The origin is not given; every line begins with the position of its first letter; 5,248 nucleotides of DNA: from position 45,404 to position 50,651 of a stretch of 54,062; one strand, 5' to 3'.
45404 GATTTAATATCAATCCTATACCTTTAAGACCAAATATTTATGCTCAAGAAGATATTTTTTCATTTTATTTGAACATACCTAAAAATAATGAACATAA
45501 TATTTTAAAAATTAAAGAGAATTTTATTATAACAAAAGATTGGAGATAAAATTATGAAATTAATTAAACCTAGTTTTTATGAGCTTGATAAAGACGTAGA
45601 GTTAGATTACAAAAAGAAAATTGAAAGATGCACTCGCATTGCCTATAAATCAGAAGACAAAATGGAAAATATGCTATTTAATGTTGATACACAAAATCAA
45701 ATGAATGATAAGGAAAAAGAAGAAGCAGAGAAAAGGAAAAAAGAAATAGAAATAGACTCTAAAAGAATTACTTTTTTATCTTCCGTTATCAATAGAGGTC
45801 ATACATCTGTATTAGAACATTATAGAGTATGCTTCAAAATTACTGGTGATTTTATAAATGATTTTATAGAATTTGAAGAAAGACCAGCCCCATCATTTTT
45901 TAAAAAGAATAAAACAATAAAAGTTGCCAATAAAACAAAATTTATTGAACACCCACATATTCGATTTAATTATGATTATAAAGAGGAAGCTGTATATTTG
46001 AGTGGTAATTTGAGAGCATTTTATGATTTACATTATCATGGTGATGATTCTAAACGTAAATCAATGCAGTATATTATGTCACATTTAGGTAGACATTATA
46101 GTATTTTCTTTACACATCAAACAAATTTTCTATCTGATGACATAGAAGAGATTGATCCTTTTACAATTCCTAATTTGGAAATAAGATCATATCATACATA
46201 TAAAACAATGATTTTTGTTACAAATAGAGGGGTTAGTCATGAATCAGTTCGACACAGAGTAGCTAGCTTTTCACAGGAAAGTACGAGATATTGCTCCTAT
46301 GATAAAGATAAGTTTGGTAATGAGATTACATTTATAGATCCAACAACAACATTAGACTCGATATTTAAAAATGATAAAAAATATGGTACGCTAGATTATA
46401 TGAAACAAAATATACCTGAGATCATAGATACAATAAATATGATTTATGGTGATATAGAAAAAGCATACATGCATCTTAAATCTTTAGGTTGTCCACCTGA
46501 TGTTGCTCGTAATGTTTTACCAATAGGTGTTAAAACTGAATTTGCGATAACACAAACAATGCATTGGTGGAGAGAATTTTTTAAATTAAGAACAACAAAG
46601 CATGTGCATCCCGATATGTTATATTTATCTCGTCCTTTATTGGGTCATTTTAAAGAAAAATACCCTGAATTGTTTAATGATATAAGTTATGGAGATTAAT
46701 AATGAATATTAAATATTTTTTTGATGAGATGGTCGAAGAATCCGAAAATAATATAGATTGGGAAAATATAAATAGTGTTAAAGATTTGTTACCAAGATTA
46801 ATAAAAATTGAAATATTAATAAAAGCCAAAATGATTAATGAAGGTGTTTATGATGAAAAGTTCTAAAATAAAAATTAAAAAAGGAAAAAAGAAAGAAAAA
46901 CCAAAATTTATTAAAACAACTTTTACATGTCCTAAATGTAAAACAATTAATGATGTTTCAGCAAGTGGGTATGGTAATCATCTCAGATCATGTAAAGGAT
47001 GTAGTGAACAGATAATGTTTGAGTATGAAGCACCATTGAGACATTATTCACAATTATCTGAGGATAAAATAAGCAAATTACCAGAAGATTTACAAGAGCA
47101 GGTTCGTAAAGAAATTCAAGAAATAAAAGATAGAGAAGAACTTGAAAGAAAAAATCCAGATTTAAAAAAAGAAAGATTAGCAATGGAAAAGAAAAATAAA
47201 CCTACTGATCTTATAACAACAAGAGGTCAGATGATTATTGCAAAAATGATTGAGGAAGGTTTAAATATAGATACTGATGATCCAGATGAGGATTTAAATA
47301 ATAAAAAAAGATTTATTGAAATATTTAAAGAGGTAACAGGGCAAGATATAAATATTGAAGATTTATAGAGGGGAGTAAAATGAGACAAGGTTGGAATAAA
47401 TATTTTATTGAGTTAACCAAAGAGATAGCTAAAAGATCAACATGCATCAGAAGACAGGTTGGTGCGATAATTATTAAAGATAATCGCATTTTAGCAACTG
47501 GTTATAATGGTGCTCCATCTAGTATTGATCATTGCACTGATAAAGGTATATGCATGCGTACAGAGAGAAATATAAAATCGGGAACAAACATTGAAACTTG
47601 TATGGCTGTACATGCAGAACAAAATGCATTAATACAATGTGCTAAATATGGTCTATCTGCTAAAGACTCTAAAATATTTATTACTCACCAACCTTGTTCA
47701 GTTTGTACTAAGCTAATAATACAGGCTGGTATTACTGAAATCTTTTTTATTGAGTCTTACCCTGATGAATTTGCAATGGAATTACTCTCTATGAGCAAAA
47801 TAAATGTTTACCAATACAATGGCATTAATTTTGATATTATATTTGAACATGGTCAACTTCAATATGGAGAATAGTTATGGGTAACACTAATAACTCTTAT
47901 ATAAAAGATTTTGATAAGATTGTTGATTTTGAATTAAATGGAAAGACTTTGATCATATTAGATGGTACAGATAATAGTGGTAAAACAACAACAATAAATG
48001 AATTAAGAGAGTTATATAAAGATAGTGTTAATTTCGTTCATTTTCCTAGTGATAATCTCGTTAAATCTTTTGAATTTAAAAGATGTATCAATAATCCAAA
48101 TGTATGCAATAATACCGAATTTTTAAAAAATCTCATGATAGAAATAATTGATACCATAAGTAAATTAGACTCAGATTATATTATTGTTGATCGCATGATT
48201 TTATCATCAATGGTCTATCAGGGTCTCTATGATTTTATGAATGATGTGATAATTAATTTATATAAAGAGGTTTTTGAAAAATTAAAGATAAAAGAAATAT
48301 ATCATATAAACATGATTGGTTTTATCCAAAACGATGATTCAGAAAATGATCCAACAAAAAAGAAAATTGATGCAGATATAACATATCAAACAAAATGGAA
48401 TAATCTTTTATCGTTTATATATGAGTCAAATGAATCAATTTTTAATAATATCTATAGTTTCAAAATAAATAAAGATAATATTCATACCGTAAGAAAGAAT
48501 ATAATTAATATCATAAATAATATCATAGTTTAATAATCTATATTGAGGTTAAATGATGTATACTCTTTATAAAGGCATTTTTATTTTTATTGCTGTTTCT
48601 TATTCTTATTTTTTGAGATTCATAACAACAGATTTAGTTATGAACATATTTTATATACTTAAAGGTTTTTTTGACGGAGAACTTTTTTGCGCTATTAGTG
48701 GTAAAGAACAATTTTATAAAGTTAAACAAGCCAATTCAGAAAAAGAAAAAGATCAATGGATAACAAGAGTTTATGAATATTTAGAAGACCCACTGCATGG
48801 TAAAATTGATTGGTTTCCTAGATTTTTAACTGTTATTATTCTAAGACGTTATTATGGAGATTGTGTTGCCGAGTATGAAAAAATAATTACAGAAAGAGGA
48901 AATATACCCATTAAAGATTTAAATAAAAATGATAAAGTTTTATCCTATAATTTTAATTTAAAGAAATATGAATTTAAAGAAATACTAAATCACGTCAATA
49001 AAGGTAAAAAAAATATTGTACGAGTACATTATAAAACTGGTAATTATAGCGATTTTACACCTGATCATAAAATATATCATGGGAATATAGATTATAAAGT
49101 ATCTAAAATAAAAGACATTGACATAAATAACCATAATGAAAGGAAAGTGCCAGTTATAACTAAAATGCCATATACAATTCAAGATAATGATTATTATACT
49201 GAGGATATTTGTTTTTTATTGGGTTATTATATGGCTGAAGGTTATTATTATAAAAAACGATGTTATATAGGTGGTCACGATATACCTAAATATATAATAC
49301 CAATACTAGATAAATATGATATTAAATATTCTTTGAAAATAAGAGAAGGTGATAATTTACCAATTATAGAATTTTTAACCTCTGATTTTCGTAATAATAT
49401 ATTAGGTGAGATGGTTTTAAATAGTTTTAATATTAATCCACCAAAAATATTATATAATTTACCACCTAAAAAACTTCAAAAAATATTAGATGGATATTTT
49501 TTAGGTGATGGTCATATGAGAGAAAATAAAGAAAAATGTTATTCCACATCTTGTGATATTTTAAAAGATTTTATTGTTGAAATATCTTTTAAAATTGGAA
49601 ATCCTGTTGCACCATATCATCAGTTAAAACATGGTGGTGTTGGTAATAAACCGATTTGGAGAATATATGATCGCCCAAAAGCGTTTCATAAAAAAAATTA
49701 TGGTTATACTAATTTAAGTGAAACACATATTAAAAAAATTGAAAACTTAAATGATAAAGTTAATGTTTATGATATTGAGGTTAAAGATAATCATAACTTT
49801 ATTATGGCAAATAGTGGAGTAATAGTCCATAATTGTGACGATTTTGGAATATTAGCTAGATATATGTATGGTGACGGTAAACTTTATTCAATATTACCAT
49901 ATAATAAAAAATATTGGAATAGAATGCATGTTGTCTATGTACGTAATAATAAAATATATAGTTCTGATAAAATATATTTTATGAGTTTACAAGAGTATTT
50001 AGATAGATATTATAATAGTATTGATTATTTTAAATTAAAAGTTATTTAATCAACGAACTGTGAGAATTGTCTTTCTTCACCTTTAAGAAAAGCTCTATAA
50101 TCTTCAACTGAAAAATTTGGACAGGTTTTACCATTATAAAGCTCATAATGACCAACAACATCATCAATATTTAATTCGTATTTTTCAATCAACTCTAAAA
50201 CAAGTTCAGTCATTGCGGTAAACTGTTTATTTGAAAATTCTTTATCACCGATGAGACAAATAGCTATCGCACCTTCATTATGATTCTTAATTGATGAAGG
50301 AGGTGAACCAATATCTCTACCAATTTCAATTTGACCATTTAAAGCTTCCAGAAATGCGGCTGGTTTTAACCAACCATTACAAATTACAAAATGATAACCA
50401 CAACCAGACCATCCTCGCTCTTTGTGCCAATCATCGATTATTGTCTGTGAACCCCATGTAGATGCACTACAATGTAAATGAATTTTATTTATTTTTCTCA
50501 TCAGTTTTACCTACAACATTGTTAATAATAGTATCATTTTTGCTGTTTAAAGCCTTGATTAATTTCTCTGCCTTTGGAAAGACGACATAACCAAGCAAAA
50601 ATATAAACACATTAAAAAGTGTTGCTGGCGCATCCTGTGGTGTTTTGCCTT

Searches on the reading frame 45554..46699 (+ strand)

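Call 62: search_protein_families(library=pfam, proteins=[window:45554-46699:+], max_evalue=0.001)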
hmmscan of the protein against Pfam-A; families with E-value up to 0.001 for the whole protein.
window:45554-46699:+ (381 aa): 1 family
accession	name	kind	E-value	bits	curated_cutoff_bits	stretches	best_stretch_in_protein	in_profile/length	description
PF02511.20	Thy1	-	9.6e-31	107.5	24.8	2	217-372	59-191/191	Thymidylate synthase complementing protein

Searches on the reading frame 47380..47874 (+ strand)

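Call 62: search_protein_families(library=pfam, proteins=[window:47380-47874:+], max_evalue=0.001)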
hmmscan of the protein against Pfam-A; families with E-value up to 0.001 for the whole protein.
window:47380-47874:+ (164 aa): 3 families
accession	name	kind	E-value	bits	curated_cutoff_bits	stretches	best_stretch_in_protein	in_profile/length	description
PF00383.29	dCMP_cyt_deam_1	-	2.4e-23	82.4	25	1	5-123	3-100/102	Cytidine and deoxycytidylate deaminase zinc-binding region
PF14437.12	MafB19-deam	-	6.8e-20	71.9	27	1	5-142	3-122/142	MafB19-like deaminase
PF14439.12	Bd3614-deam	-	0.00065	20.1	38.5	1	75-117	33-78/113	Bd3614-like deaminase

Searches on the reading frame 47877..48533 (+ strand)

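Call 62: search_protein_families(library=pfam, proteins=[window:47877-48533:+], max_evalue=0.001)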
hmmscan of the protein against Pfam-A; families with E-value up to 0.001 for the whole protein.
window:47877-48533:+ (218 aa): 3 families
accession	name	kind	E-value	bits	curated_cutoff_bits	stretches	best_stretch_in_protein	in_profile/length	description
PF02223.23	Thymidylate_kin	-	5.5e-08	33.2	27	1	28-127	1-109/185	Thymidylate kinase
PF07931.18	CPT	-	4.6e-05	23.7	22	1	25-95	3-78/172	Chloramphenicol phosphotransferase-like protein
PF13401.12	AAA_22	-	0.0005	20.8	27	1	22-105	4-91/130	AAA domain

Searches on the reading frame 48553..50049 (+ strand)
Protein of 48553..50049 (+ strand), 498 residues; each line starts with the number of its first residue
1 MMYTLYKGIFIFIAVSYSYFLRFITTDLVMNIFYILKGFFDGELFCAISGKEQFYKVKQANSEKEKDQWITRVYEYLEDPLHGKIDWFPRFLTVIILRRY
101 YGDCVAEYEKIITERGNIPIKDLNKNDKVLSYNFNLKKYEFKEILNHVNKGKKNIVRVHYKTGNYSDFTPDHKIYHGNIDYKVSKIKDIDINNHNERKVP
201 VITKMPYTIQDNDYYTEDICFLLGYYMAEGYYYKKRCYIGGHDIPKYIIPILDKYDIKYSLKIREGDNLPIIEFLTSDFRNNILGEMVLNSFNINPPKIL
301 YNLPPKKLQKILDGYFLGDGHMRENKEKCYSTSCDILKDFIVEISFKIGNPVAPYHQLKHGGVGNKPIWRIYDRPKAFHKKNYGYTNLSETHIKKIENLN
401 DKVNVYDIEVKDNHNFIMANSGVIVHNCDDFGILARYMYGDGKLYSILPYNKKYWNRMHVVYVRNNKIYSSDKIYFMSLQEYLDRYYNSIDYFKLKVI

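Call 62: search_protein_families(library=pfam, proteins=[window:48553-50049:+], max_evalue=0.001)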
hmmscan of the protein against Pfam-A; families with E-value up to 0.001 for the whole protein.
window:48553-50049:+ (498 aa): 2 families
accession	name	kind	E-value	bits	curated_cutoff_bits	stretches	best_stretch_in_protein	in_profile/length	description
PF14890.11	Intein_splicing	-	7.3e-14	52.3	35.8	1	116-427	8-155/155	Intein splicing domain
PF14528.11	LAGLIDADG_3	-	0.00044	20.9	22.5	0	311-334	6-32/82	LAGLIDADG-like domain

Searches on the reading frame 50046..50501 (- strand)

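Call 62: search_protein_families(library=pfam, proteins=[window:50046-50501:-], max_evalue=0.001)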
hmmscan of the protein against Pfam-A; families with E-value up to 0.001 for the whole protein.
window:50046-50501:- (151 aa): 1 family
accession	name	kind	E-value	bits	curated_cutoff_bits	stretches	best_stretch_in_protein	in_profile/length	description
PF01510.30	Amidase_2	-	1.3e-10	42.1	26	1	2-129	3-130/131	N-acetylmuramoyl-L-alanine amidase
